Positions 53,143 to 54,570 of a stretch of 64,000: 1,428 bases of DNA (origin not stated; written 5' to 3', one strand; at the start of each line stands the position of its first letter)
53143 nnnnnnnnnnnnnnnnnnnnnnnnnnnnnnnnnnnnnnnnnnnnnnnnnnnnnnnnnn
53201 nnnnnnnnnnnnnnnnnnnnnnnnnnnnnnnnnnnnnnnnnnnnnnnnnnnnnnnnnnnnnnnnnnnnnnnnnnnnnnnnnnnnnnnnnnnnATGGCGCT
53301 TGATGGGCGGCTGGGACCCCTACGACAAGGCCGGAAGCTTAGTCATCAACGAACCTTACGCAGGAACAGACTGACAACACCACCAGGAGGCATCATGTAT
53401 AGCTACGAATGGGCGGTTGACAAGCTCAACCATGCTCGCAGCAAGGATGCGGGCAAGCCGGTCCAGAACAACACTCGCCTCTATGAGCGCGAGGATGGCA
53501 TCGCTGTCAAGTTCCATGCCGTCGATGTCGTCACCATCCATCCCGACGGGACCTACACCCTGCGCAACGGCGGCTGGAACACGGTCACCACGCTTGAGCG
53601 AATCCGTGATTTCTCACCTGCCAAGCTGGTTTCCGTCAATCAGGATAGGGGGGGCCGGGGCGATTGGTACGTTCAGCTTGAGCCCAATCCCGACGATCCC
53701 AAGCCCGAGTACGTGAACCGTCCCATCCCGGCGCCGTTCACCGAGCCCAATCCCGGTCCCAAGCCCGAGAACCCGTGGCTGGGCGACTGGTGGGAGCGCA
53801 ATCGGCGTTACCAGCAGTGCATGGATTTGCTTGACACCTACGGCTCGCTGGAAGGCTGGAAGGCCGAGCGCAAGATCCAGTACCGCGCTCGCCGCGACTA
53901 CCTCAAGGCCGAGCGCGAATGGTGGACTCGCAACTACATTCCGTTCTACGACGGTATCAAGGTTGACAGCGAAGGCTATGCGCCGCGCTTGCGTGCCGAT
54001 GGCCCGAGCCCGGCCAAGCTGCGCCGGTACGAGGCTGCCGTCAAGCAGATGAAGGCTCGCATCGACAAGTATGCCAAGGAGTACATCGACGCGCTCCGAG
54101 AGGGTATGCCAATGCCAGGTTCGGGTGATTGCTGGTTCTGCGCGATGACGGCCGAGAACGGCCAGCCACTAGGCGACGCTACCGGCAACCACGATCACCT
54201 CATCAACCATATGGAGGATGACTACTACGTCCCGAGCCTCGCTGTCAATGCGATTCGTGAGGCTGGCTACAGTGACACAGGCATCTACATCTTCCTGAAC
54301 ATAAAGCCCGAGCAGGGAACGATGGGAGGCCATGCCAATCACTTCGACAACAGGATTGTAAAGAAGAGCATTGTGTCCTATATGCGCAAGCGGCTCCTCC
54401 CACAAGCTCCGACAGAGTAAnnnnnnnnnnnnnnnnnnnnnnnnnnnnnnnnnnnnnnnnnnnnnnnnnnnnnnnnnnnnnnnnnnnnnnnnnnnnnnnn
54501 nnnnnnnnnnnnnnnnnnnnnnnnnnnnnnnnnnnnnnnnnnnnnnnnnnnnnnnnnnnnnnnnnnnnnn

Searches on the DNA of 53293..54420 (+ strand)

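Call 42: search_rna_families(sources=[L005, L006], threshold=gathering)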
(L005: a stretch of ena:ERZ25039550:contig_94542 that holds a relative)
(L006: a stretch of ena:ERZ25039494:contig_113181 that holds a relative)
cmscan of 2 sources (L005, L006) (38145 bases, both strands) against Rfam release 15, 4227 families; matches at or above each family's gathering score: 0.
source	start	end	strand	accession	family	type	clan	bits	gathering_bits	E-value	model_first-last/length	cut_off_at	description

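Call 80: search_rna_families(source=L005, start=8700, end=10010, threshold=evalue, max_evalue=10)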
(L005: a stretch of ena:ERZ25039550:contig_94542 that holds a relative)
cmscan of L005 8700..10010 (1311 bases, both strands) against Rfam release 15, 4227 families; matches with E-value up to 10: 2.
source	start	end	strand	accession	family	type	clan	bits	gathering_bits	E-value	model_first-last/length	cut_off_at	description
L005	9585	9627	-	RF02793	asR3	Gene; antisense;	-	16.6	46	6.3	1-57/57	no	Pyrobaculum asRNA3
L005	9455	9524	+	RF02089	CLRN1-AS1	Gene; lncRNA;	-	16.2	48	0.24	1-79/79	no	CLRN1 antisense RNA 1 conserved region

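Call 81: search_rna_families(source=L009, start=1000, end=2030, threshold=evalue, max_evalue=10)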
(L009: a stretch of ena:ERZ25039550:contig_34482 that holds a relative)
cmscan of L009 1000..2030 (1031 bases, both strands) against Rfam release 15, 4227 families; matches with E-value up to 10: 2.
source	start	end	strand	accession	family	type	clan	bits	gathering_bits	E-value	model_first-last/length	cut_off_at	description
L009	1834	1888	-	RF03057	nhaA-I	Cis-reg; riboswitch;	-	16.6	37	1.3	1-55/55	no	nhaA-I RNA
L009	1787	1902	+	RF02242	Xoo5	Gene; sRNA;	-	14.5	50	5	1-124/124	no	Xanthomonadaceae sRNA Xoo5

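Call 84: build_rna_model(alignment_id=A10)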
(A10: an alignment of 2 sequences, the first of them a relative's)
Model R1 built from alignment A10 (2 sequences, 124 columns); structure: RNAalifold consensus.
model positions 124; base pairs 38; branch points 1; effective number of sequences 0.82; information 0.59 bits per position. Calibrated on 0.2 Mb of random sequence (short: E-values are rough).
structure used (alignment columns):
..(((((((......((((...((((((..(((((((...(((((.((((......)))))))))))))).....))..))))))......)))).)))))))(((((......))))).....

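Call 85: search_with_rna_model(model_id=R1, sources=[window, L005, L006, L008, L009, L028, L034, L035, L036, L037, L038, L039, L040, L041, L042, L043, L044, L045, L046, L047, L048, L049, L050, L051, L052, L053, L054, L055, L056, L057], max_evalue=10, show_alignments=4)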
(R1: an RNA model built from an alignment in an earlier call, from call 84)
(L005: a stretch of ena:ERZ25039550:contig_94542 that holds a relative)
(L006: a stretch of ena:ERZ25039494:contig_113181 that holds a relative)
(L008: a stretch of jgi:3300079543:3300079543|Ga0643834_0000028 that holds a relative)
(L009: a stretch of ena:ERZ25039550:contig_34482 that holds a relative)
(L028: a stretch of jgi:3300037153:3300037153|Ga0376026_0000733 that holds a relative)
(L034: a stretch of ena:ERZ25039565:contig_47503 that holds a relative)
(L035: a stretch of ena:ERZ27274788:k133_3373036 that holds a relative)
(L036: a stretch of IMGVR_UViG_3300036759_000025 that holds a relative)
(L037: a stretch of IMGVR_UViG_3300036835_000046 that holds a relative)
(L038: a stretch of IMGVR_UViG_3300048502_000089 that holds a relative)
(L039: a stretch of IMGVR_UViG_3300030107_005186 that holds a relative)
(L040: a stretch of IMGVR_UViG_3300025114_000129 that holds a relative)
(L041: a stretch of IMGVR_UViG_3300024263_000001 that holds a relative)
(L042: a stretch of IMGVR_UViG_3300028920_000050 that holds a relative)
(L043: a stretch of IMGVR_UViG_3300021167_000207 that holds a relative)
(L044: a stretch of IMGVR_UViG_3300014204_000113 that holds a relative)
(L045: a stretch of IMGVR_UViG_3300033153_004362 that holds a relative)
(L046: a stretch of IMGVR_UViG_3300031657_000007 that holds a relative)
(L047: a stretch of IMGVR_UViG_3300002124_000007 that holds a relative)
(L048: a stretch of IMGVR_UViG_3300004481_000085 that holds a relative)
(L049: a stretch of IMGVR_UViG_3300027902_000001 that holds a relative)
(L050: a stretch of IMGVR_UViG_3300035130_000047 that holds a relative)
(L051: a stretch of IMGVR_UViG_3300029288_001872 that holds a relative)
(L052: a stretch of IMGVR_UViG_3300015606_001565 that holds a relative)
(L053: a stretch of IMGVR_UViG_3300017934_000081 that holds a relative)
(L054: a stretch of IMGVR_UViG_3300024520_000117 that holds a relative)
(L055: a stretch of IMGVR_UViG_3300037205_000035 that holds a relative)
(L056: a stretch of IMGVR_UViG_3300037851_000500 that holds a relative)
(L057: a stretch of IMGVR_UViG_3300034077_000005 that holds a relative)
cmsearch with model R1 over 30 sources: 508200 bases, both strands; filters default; matches with E-value up to 10: 3.
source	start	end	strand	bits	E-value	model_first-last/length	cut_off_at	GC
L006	7023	7146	+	147.2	5.6e-34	1-124/124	no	0.55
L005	9625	9748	+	145.6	1.5e-33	1-124/124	no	0.52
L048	93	175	-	13.3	2.2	1-124/124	no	0.61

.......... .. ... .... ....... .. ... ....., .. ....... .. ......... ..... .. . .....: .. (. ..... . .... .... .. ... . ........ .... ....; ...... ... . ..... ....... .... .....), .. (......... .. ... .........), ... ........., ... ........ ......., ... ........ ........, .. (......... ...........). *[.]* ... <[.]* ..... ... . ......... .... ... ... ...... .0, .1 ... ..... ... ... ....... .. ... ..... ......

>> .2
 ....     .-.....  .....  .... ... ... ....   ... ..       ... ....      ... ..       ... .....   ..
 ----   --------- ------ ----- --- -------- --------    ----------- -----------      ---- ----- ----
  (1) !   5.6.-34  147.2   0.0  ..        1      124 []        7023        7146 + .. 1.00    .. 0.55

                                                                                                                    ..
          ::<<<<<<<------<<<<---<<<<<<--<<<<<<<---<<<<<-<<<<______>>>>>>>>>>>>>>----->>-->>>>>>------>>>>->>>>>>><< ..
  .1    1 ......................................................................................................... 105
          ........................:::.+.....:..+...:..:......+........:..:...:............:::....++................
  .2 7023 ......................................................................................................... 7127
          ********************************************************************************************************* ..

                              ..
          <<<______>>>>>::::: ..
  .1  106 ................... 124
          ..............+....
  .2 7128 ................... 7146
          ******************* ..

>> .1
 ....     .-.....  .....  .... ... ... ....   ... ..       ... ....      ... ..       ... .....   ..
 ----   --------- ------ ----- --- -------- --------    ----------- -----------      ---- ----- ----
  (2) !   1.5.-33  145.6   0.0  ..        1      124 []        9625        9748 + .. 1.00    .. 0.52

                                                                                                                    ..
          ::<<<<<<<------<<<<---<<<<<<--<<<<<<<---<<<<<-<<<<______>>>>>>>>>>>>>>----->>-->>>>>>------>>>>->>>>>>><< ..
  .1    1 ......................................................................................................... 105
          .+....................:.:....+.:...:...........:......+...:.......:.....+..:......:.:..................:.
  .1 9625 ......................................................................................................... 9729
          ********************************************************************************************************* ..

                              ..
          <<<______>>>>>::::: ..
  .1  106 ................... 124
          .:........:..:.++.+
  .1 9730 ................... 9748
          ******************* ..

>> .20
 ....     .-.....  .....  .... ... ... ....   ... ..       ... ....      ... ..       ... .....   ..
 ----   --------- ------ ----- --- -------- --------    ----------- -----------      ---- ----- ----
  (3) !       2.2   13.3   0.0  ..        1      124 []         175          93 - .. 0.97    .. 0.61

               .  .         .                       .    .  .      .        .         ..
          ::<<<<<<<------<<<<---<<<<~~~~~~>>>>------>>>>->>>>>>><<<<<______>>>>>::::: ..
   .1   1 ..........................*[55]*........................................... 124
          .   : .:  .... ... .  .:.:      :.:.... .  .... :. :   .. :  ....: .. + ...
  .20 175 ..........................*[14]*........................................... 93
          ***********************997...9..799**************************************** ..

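Call 116: build_rna_model(alignment_id=A13)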
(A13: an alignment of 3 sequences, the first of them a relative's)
Model R2 built from alignment A13 (3 sequences, 148 columns); structure: RNAalifold consensus.
model positions 146; base pairs 26; branch points 3; effective number of sequences 1.24; information 0.591 bits per position. Calibrated on 0.2 Mb of random sequence (short: E-values are rough).
structure used (alignment columns):
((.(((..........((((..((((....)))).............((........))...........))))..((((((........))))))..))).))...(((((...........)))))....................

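Call 117: search_with_rna_model(model_id=R2, sources=[window, L005, L006, L008, L009, L028, L034, L035, L060, L036, L037, L038, L039, L040, L041, L042, L043, L044, L045, L046, L047, L048, L049, L050, L051, L052, L053, L054, L055, L056, L057], max_evalue=10, show_alignments=0)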
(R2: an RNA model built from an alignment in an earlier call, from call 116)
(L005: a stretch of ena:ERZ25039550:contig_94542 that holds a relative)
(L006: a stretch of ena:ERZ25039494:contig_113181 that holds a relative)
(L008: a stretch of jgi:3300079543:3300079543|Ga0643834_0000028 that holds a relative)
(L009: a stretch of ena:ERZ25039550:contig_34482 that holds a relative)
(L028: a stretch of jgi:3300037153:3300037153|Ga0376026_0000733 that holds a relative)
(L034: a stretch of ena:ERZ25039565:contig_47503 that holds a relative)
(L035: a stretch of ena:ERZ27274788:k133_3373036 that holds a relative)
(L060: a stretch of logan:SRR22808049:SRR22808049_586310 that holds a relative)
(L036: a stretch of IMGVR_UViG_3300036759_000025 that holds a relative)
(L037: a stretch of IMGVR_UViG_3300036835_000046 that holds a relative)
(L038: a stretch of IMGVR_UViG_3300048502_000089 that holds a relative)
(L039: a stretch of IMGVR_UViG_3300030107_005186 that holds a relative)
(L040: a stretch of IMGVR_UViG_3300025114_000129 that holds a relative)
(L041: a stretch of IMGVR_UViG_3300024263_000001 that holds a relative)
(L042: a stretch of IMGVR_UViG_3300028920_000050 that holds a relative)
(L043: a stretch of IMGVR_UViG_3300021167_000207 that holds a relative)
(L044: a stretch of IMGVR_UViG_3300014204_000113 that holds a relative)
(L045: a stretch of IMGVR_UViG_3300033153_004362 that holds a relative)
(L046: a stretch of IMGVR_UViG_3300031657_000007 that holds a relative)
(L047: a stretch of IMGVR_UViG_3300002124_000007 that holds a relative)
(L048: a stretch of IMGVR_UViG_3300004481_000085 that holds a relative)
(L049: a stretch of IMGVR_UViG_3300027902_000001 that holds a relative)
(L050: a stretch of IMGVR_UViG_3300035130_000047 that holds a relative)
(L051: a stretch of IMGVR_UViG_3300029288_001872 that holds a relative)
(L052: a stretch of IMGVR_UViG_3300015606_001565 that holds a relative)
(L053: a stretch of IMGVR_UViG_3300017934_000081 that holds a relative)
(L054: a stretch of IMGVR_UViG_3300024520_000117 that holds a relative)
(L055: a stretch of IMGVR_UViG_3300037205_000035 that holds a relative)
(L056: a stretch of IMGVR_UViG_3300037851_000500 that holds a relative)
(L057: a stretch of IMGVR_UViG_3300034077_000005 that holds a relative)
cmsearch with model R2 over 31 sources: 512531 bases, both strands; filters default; matches with E-value up to 10: 6.
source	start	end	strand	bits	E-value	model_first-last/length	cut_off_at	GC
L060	1041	1186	+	175.8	1.2e-41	1-146/146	no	0.6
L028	3822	3967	+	165.5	4.3e-39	1-146/146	no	0.62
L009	1863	1999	+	125.2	5.1e-29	1-146/146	no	0.61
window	36810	36897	-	10.6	2.4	1-146/146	no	0.65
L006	6144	6223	+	10.1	3.3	17-97/146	no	0.54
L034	3862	3959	+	8.9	6.6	1-146/146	no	0.68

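Call 125: build_rna_model(alignment_id=A11)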
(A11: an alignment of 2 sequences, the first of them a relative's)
Model R3 built from alignment A11 (2 sequences, 99 columns); structure: RNAalifold consensus.
model positions 99; base pairs 22; branch points 1; effective number of sequences 1.03; information 0.591 bits per position. Calibrated on 0.2 Mb of random sequence (short: E-values are rough).
structure used (alignment columns):
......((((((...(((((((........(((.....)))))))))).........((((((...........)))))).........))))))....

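Call 126: search_with_rna_model(model_id=R3, sources=[window, L005, L006, L008, L009, L028, L034, L035, L060], max_evalue=10)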
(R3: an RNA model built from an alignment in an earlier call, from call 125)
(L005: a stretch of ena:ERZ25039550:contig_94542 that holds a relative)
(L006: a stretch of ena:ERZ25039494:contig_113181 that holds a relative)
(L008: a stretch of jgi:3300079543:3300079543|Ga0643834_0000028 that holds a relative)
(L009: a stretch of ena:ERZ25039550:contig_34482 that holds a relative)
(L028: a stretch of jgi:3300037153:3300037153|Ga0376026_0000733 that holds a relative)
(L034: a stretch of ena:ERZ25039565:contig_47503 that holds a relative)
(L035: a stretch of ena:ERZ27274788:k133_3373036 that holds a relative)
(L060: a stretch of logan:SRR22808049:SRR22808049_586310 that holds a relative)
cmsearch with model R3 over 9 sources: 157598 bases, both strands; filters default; matches with E-value up to 10: 4.
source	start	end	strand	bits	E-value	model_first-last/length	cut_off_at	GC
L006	6740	6838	+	117.6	3.6e-34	1-99/99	no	0.61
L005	9355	9452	+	116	1.1e-33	1-99/99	no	0.56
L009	3269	3289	-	9.6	4.7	59-79/99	no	0.57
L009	3238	3259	-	9.4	5.3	1-99/99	no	0.82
